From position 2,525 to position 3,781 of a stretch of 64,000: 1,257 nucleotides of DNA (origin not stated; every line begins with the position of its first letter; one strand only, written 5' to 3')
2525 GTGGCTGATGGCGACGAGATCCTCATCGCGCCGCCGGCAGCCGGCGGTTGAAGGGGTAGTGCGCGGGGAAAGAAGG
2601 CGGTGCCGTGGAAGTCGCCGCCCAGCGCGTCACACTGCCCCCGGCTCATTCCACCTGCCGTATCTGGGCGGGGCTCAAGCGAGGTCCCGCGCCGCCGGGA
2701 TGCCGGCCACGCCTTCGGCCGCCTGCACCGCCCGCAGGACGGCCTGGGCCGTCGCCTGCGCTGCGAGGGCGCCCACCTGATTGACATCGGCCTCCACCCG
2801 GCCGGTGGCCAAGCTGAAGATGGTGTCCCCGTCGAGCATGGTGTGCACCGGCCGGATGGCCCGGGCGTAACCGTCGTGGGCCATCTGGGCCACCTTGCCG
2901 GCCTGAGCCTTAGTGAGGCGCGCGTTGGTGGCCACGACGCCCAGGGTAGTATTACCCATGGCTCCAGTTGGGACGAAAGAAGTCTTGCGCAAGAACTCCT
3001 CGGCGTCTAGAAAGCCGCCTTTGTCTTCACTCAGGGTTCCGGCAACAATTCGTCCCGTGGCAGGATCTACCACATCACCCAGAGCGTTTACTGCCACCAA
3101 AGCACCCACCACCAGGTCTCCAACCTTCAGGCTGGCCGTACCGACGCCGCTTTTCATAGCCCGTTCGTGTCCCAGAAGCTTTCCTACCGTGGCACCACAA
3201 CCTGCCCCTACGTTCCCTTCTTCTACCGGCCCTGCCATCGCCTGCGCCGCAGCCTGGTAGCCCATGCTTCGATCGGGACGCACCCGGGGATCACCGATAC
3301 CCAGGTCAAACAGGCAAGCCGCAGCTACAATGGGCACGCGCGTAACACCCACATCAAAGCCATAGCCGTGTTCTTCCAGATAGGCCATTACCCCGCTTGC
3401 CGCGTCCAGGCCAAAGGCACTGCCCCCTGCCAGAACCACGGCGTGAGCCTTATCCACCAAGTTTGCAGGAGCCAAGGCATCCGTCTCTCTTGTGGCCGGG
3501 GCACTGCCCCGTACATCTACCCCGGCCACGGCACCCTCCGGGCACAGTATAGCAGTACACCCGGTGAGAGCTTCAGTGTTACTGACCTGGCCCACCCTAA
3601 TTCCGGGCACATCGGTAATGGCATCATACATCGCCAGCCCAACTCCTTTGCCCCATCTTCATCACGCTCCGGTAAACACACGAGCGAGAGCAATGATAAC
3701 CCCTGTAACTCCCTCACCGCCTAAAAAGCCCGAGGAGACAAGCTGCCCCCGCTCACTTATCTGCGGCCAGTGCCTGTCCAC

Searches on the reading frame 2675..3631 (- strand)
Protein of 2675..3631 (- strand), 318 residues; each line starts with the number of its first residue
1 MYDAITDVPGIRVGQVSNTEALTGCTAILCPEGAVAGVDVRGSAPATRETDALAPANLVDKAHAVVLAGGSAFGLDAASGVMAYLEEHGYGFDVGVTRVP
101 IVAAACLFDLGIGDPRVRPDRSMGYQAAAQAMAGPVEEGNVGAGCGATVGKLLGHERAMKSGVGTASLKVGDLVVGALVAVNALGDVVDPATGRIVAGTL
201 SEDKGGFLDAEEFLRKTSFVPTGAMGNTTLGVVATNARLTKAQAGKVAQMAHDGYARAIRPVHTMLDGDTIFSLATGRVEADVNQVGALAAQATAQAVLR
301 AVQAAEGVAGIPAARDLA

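Call 38: search_protein_families(library=pfam, proteins=[window:2675-3631:-], max_evalue=0.00001)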
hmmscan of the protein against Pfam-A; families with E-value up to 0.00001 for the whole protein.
window:2675-3631:- (318 aa): 1 family
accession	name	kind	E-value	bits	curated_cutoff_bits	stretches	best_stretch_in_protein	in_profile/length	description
PF03576.19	Peptidase_S58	-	1.2e-49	169.9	23.9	1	3-311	1-302/307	Peptidase family S58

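Call 97: find_encoding_contigs(protein=window:2675-3631:-, flank=10000, max_places=1)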
Protein window:2675-3631:- (318 aa): 3 contigs read that carry it; 1 place shown.
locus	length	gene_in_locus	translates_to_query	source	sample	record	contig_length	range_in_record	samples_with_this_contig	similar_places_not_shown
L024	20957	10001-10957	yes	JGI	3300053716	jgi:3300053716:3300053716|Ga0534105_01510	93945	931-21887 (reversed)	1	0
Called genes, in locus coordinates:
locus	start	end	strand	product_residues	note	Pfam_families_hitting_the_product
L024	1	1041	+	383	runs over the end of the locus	PF00710:Asparaginase, PF17763:Asparaginase_C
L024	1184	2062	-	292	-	PF01557:FAA_hydrolase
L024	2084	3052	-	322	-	PF01970:TctA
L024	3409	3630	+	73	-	-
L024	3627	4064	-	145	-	PF07331:TctB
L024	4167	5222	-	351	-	PF03401:TctC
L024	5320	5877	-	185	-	-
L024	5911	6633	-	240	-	PF00037:Fer4, PF12797:Fer4_2 (faint), PF12837:Fer4_6 (weak), PF12838:Fer4_7, PF13187:Fer4_9 (weak), PF13237:Fer4_10 (weak), PF13484:Fer4_16 (faint), PF14697:Fer4_21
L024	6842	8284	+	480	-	PF00899:ThiF, PF13579:Glyco_trans_4_4 (faint), PF03205:MobB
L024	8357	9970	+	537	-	PF03169:OPT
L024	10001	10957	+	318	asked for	PF03576:Peptidase_S58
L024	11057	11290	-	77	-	PF02597:ThiS (weak)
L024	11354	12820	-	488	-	PF02730:AFOR_N, PF01314:AFOR_C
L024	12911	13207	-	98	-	PF02730:AFOR_N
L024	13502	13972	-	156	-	PF00989:PAS, PF08448:PAS_4, PF13426:PAS_9 (weak)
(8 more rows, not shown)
